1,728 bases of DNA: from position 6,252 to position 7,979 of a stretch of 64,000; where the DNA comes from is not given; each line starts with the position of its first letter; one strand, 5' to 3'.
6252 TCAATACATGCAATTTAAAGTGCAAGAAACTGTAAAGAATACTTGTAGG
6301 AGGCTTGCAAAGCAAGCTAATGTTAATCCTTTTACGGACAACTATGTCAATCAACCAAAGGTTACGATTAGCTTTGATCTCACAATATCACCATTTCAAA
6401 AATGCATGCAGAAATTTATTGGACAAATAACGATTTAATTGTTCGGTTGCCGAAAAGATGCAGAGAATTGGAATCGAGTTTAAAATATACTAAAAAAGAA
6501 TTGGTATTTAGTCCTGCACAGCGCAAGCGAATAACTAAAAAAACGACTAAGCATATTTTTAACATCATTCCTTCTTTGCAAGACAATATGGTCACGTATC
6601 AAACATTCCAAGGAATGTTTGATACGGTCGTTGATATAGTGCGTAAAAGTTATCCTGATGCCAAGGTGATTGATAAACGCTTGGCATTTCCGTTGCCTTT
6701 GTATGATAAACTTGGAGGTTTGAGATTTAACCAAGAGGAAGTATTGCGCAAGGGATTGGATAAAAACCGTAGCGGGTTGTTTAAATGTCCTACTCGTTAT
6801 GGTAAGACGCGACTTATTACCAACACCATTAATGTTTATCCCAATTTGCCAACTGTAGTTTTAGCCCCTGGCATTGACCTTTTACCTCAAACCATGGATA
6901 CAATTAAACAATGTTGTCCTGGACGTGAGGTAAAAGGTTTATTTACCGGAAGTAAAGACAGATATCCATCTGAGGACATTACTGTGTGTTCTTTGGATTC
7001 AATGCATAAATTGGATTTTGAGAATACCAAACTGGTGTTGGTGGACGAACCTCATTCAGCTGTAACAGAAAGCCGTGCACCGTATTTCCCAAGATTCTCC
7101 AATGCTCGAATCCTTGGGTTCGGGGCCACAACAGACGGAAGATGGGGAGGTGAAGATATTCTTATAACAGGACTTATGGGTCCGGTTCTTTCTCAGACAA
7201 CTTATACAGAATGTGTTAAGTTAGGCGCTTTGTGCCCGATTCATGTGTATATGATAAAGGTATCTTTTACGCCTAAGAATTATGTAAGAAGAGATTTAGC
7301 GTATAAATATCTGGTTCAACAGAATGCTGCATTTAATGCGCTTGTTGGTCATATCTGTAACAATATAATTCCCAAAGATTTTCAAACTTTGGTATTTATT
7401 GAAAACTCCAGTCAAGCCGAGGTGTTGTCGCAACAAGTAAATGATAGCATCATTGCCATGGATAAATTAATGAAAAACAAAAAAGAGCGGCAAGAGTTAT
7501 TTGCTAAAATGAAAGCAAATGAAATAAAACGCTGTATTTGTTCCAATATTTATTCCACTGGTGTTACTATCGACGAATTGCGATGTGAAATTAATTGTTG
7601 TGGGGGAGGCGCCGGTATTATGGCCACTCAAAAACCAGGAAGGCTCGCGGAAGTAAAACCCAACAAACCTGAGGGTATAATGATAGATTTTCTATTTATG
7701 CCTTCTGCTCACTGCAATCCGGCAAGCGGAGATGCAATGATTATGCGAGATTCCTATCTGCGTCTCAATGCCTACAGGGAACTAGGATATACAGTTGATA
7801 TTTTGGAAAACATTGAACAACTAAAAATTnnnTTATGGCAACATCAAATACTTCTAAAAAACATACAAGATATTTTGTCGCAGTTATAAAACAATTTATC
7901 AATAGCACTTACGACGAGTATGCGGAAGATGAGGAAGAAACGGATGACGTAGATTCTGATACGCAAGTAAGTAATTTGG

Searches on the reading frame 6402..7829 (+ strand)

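Call 56: search_protein_families(library=pfam, proteins=[window:6402-7829:+], max_evalue=0.001)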
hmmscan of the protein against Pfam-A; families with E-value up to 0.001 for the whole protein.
window:6402-7829:+ (476 aa): 3 families
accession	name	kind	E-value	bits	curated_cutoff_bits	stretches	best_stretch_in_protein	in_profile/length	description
PF04851.21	ResIII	-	4e-13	50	22.5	1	108-244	5-162/164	Type III restriction enzyme, res subunit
PF00271.37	Helicase_C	-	2.1e-06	28.4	23.5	1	324-400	13-91/110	Helicase conserved C-terminal domain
PF00270.35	DEAD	-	0.0006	20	26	0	111-244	4-160/167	DEAD/DEAH box helicase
